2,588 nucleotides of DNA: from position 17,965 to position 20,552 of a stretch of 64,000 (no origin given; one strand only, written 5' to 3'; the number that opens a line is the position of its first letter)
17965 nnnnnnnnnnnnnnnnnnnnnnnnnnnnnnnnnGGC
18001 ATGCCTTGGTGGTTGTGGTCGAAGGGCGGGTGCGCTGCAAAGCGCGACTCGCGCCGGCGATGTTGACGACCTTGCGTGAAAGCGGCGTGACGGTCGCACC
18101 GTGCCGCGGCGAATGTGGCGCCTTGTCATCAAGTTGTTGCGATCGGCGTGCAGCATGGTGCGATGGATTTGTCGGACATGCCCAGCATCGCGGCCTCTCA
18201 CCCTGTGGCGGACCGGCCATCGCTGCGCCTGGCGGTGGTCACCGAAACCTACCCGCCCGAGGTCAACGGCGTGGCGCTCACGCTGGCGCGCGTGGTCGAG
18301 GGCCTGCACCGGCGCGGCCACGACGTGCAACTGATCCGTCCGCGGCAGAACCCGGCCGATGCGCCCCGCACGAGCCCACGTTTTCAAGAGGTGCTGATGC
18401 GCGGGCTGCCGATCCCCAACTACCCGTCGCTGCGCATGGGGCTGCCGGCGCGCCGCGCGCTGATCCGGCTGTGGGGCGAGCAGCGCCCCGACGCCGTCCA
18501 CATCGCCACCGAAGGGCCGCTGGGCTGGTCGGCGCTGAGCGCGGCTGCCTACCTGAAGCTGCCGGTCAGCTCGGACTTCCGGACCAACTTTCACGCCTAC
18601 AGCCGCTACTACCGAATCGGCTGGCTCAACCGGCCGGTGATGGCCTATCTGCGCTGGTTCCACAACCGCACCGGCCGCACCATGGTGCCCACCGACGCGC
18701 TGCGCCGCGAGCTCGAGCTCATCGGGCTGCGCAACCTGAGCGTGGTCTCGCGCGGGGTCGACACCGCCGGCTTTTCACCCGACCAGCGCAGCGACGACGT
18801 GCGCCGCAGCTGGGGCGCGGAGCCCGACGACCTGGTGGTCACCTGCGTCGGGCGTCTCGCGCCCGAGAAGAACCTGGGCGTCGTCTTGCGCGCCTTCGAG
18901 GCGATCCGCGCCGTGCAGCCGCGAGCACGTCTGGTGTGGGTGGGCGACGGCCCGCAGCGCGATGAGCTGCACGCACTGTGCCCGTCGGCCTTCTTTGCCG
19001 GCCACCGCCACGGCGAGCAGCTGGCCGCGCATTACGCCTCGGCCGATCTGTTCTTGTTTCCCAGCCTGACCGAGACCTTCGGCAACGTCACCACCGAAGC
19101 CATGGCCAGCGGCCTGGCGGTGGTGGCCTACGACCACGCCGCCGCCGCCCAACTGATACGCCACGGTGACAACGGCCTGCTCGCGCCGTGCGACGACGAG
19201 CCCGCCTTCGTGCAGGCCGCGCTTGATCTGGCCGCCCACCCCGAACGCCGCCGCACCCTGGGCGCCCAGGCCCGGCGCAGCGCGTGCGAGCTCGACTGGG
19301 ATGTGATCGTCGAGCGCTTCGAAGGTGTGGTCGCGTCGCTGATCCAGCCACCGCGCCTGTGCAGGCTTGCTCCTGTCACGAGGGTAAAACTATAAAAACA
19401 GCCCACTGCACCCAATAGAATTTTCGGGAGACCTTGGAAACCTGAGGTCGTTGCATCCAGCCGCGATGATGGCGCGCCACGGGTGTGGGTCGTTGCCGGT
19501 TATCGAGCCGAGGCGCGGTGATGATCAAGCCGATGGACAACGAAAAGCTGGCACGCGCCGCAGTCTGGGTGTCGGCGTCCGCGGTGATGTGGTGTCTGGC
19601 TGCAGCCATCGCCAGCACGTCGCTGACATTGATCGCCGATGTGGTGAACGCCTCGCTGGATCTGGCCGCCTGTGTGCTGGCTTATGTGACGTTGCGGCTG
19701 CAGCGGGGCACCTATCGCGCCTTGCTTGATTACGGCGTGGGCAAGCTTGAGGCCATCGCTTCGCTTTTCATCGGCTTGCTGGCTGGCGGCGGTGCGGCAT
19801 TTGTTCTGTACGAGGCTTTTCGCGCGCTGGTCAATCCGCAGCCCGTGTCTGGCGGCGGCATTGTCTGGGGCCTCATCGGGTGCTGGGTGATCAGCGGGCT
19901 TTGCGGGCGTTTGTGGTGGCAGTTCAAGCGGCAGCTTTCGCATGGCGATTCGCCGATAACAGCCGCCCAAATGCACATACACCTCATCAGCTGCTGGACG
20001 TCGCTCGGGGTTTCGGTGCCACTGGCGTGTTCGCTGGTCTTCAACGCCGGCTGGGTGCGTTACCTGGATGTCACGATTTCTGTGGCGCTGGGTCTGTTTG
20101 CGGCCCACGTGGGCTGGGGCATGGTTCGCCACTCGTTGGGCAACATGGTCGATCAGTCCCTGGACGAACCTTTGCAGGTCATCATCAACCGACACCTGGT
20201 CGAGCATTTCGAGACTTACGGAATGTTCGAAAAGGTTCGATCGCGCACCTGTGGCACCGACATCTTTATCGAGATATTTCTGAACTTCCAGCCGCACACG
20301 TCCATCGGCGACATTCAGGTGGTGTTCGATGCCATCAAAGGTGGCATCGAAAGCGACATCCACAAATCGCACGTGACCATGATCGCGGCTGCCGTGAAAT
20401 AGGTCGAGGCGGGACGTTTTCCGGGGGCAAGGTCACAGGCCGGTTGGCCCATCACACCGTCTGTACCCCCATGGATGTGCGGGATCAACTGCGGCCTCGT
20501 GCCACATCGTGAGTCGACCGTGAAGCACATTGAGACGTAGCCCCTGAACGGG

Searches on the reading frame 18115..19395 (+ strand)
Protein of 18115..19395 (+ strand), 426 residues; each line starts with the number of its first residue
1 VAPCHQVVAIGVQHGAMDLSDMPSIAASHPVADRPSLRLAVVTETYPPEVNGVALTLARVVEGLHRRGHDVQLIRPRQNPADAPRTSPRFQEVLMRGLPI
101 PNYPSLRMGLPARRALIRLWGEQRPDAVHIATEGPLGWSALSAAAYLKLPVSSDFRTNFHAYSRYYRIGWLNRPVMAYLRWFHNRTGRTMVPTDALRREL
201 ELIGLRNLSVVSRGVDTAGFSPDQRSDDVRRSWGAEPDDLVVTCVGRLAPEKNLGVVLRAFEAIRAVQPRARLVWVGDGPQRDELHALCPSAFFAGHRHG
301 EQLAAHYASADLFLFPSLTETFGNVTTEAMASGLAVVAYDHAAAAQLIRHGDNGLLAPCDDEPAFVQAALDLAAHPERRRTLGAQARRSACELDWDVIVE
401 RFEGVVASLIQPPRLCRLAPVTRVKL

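Call 4: search_protein_families(library=pfam, proteins=[window:18115-19395:+], max_evalue=0.01)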
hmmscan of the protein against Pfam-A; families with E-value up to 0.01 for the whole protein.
window:18115-19395:+ (426 aa): 7 families
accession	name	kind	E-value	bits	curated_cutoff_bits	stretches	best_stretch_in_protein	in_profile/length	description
PF13692.12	Glyco_trans_1_4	-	3.7e-33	115.2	27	1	241-373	3-140/142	Glycosyl transferases group 1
PF00534.26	Glycos_transf_1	-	1.6e-30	106.4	26.4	1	228-388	4-171/172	Glycosyl transferases group 1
PF13439.12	Glyco_transf_4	-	5.7e-27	95.2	28.5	1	50-217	1-168/170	Glycosyltransferase Family 4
PF13579.12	Glyco_trans_4_4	-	2e-18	67.7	29.7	1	51-207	1-149/158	Glycosyl transferase 4-like domain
PF20706.3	GT4-conflict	-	2.9e-06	26.9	26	1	298-351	270-323/385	Family 4 Glycosyltransferase in conflict systems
PF13524.12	Glyco_trans_1_2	-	7.2e-06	26.5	25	1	262-389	7-128/144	Glycosyl transferase-like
PF13477.12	Glyco_trans_4_2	-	0.0063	17.1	23.4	0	58-145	14-95/139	Glycosyl transferase 4-like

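Call 9: search_protein_families(library=ncbifam, proteins=[window:18163-19395:+], max_evalue=0.01)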
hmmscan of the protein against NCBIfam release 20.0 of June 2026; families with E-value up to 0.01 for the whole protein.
window:18163-19395:+ (410 aa): 36 families (the best 25 are shown)
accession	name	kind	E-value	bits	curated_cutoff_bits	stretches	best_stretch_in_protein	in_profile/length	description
NF053787.1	GlcN_PG_synth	equivalog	6e-37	127.3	480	1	81-387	56-353/361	N-acetylglucosaminyl phosphatidylglycerol synthase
TIGR03088.1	stp2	hypoth_equivalog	3e-27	95.7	409.05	1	102-390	75-370/374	TIGR03088 family PEP-CTERM/XrtA system glycosyltransferase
TIGR03999.1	thiol_BshA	equivalog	5.2e-25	88.2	273.7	1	184-392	160-372/375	N-acetyl-alpha-D-glucosaminyl L-malate synthase BshA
NF049988.1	MGlcDAGSynMgs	equivalog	1.2e-24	87.4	400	1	22-388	2-382/398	alpha-monoglucosyldiacylglycerol synthase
TIGR04063.1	stp3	hypoth_equivalog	2e-21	76.4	442.05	1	97-394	81-396/397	TIGR04063 family PEP-CTERM/XrtA system glycosyltransferase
TIGR03449.1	mycothiol_MshA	equivalog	1.9e-20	73.2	462.5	1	191-387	189-397/406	D-inositol-3-phosphate glycosyltransferase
NF041876.1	EPS_EpsE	equivalog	1.8e-19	70.2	400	1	180-374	176-376/389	exopolysaccharide biosynthesis GT4 family glycosyltransferase EpsE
TIGR04047.1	MSMEG_0565_glyc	hypoth_equivalog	4.9e-19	68.7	259.85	1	190-380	159-361/373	MSMEG_0565 family glycosyltransferase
TIGR04157.1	glyco_rSAM_CFB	subfamily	1.2e-17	64.1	400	1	187-348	190-355/406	TIGR04157 family glycosyltransferase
NF038229.1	Glyco4_Geo_Pelo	equivalog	1.4e-16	60.5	400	1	214-373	152-315/338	GPMC system family 4 glycosyltransferase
NF047684.1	TeichurnBiosyTuaC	equivalog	1.4e-14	53.8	550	1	179-342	174-338/391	teichuronic acid biosynthesis protein TuaC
TIGR02149.1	glgA_Coryne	subfamily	1.7e-14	53.8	302.4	1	191-386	170-383/391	glycogen synthase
NF038295.1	EPS_HpsP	equivalog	1.2e-13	50.9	550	1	194-385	180-379/388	hormogonium polysaccharide biosynthesis glycosyltransferase HpsP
NF012028.0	PRK15484.1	subfamily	1.7e-13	50.4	618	1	186-392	157-377/380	lipopolysaccharide N-acetylglucosaminyltransferase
NF053513.1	Gtran_IagA_BgsA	equivalog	1.8e-13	50.2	460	1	154-341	90-283/333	LTA glycolipid anchor biosynthesis glycosyltransferase, IagA/BgsA family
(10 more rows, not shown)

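Call 45: search_solved_structures(query=window:18163-19395:+, max_evalue=1e-10)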
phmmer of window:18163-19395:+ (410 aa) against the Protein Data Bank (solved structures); distinct sequences matched with E-value up to 1e-10: 10.
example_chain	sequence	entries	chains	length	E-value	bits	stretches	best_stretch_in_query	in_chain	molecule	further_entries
4n9w_A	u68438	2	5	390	7.3e-18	67.8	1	35-385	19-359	GDP-mannose-dependent alpha-(1-2)-phosphatidylinositol mannosyltransferase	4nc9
2gej_A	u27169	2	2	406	8e-18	67.6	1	35-385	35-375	PHOSPHATIDYLINOSITOL MANNOSYLTRANSFERASE (PimA)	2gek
3mbo_A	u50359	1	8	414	1.1e-13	54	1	18-391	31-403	Glycosyltransferase, group 1 family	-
3okc_A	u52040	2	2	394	3.4e-13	52.4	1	149-392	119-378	GDP-mannose-dependent alpha-(1-6)-phosphatidylinositol monomannoside mannosyltransferase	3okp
2jjm_A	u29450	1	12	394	4.2e-13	52.1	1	33-392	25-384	GLYCOSYL TRANSFERASE, GROUP 1 FAMILY PROTEIN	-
3oka_A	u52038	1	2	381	5.6e-13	51.7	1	149-391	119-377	GDP-mannose-dependent alpha-(1-6)-phosphatidylinositol monomannoside mannosyltransferase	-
3c4q_A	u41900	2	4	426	4.4e-11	45.4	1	191-383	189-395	Predicted glycosyltransferases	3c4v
3c48_A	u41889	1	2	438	4.6e-11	45.4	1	191-383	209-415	Predicted glycosyltransferases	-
5ze7_B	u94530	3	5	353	7.6e-11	44.7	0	218-371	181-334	UDP-glucose:tetrahydrobiopterin glucosyltransferase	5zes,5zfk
5zer_A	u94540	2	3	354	7.7e-11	44.7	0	218-371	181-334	UDP-glucose:tetrahydrobiopterin glucosyltransferase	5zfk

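Call 56: search_dna_similar(query=window:18163-19395:+, collection=plasmids, mode=protein, max_evalue=1e-30, max_rows=40)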
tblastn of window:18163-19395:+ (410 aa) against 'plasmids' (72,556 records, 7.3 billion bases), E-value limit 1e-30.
Records with a match: 39; places in all: 40; records where one place covers at least 80% of the query: 23.
Best place of each record, by identity: <60% 39.
By first word of the organism name: Roseomonas 11; Pseudomonas 4; Acinetobacter 4; Ralstonia 3; Streptomyces 3; Sphingomonas 2; Bacillus 2; Kitasatospora 1; Sphingobium 1; Nocardia 1; and 7 more.
By predicted mobility (MOB-suite, as given by PLSDB): non-mobilizable 32; mobilizable 5; conjugative 2.
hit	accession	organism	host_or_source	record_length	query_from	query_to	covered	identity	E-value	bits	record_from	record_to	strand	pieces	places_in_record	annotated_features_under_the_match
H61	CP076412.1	Ralstonia wenshanensis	soil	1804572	10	393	94%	56.5%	7e-118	384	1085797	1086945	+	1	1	glycosyltransferase family 1 protein | hypothetical protein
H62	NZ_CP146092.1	Ralstonia sp. RRA.1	-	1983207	21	393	91%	55.5%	3e-111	365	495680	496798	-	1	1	none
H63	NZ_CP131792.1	Pseudomonas aeruginosa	Homo sapiens,culture,blood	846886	15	398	94%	51.2%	2e-103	343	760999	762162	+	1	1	glycosyltransferase family 1 protein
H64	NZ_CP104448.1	Acinetobacter baumannii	Homo sapiens,sputum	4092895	3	399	97%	40.9%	8e-84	286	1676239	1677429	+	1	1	none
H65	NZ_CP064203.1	Acinetobacter baumannii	Homo sapiens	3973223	3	397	96%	40.9%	7e-83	283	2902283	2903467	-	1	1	none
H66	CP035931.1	Acinetobacter baumannii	Homo sapiens,blood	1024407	3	397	96%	40.6%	1e-82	283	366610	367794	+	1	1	glycosyltransferase family 1 protein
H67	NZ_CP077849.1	Acinetobacter baumannii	Homo sapiens,Rectal swab_P28_BU14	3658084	3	397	96%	40.6%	1e-82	283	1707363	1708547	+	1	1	none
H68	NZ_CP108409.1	Kitasatospora sp. NBC_01300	-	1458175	3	386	94%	34.6%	3e-41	163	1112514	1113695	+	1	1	record has no annotation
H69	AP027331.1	Sphingobium sp. TomTYG65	-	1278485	17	393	92%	34.8%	1e-38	155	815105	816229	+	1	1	glycosyl hydrolase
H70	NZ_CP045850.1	Streptomyces clavuligerus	pure culture single spore ...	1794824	20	386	90%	35.6%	2e-41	163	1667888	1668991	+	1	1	none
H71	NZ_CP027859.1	Streptomyces clavuligerus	Cell culture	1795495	20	386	90%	35.6%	2e-41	163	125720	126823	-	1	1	none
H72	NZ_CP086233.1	Streptomyces clavuligerus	whole organism,soil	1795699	20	386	90%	35.6%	2e-41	163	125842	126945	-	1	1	none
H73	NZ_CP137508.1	Pseudomonas aeruginosa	Homo sapiens,Bacterial culture sample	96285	21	392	91%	34.9%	1e-34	144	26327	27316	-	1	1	glycosyltransferase family 1 protein | UDP-2,3-diacylglucosamine diphosphatase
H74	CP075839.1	Pseudomonas aeruginosa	Homo sapiens,Cell culture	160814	21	392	91%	34.7%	3e-34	142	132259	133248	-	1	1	glycosyltransferase family 1 protein | UDP-2,3-diacylglucosamine diphosphatase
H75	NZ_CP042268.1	Pseudomonas aeruginosa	Homo sapiens,sputum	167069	21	392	91%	34.7%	4e-34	142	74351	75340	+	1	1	glycosyltransferase family 1 protein | UDP-2,3-diacylglucosamine diphosphatase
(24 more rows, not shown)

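Call 57: get_annotated_region(hit=H63, flank=7000)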
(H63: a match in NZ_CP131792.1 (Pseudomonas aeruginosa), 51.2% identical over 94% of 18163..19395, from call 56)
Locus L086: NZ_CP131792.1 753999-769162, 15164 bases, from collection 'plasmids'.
description: Pseudomonas aeruginosa strain 2014S05-249 plasmid p2014S05-249-1, complete sequence
organism: Pseudomonas aeruginosa (NCBI taxid 287)
taxonomy: Bacteria; Pseudomonadota; Gammaproteobacteria; Pseudomonadales; Pseudomonadaceae; Pseudomonas; Pseudomonas aeruginosa
host: -; source: Homo sapiens,culture,blood; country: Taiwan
typing (MOB-suite, as given by PLSDB): conjugative; replicon rep_cluster_322; relaxase MOBH; mating-pair formation MPF_G
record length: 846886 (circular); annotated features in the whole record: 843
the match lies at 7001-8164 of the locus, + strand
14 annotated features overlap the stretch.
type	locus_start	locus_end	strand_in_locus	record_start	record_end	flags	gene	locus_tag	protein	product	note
CDS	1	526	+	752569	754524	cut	-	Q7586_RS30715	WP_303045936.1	diguanylate cyclase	-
CDS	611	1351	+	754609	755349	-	cysZ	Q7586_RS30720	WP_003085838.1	sulfate transporter CysZ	GO:0000103 - sulfate assimilation [Evidence IEA]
CDS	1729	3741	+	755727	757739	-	cerN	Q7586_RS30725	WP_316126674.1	ceramidase CerN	-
CDS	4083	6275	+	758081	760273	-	-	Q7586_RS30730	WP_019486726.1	phospholipase C, phosphocholine-specific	-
CDS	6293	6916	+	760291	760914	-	plcR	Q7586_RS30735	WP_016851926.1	phospholipase C accessory protein PlcR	-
CDS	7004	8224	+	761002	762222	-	-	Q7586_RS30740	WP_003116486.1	glycosyltransferase family 1 protein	-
CDS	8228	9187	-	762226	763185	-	-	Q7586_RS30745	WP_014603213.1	DegV family protein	-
CDS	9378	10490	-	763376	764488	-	-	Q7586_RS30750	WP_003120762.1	NADH:flavin oxidoreductase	-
CDS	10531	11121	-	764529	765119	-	-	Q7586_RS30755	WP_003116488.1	TetR/AcrR family transcriptional regulator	-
CDS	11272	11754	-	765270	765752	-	-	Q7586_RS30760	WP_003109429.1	glutathione peroxidase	-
CDS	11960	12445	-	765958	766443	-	-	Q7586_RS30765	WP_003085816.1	peptidylprolyl isomerase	-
CDS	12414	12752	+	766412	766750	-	-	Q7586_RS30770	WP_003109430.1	DUF3565 domain-containing protein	-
CDS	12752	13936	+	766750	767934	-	-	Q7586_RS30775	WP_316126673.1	acetate kinase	GO:0006085 - acetyl-CoA biosynthetic process [Evidence IEA]; GO:0016310 - phosphorylation [Evidence IEA]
CDS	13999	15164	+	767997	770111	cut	pta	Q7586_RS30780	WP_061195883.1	phosphate acetyltransferase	-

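Call 58: get_annotated_region(hit=H61, flank=8000)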
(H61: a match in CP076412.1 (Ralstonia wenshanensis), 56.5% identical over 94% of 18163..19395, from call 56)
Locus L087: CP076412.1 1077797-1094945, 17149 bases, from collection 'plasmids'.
description: Ralstonia wenshanensis strain 56D2 plasmid p56D2, complete sequence
organism: Ralstonia wenshanensis (NCBI taxid 2842456)
taxonomy: Bacteria; Pseudomonadota; Betaproteobacteria; Burkholderiales; Burkholderiaceae; Ralstonia; Ralstonia wenshanensis
host: -; source: soil; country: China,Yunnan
typing (MOB-suite, as given by PLSDB): non-mobilizable
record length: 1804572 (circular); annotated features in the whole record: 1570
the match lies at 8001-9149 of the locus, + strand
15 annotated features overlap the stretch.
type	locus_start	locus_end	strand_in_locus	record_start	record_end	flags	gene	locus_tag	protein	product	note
CDS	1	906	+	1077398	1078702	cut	-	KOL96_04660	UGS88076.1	NCS2 family permease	-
CDS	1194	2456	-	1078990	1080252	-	-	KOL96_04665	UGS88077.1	integrase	-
CDS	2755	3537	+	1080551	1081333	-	-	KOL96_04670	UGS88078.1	DUF4397 domain-containing protein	-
CDS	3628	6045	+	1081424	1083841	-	-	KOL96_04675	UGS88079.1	PAS domain-containing protein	-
CDS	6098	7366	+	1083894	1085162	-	-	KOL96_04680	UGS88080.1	AI-2E family transporter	-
CDS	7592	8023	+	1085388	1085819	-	-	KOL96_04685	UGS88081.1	hypothetical protein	-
CDS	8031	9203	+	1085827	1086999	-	-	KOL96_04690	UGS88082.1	glycosyltransferase family 1 protein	-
CDS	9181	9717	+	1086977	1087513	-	-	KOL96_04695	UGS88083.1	phosphatase PAP2 family protein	-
CDS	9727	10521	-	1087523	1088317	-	-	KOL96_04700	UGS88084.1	DUF2334 domain-containing protein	-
CDS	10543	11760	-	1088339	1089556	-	-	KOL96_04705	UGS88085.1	glycosyltransferase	-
CDS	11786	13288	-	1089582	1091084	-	-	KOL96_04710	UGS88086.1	RNA polymerase factor sigma-54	-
CDS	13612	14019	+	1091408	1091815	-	-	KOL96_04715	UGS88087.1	hypothetical protein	-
CDS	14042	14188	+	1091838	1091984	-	-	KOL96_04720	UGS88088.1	hypothetical protein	-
CDS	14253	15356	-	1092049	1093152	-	-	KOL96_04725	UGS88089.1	sigma-54 dependent transcriptional regulator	-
CDS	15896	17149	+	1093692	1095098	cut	-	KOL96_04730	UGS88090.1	sigma-54 dependent transcriptional regulator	-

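Call 100: search_protein_families(library=pfam, proteins=[L087:7592-8023:+, L086:8228-9187:-], max_evalue=0.01)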
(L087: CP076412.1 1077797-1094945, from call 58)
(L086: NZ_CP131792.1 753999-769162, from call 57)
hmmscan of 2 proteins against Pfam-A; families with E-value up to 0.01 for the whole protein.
L087:7592-8023:+ (143 aa): 0 families

L086:8228-9187:- (319 aa): 1 family
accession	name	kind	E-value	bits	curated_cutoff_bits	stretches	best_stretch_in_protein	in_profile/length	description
PF02645.21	DegV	-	1.2e-58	199.1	27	1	3-313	2-279/280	Uncharacterised protein, DegV family COG1307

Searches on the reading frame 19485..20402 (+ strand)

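Call 4: search_protein_families(library=pfam, proteins=[window:19485-20402:+], max_evalue=0.01)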
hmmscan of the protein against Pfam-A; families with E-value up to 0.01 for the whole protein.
window:19485-20402:+ (305 aa): 1 family
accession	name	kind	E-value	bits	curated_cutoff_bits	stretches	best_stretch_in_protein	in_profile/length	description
PF01545.26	Cation_efflux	-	1.8e-24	87.1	26.6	1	27-219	5-195/198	Cation efflux family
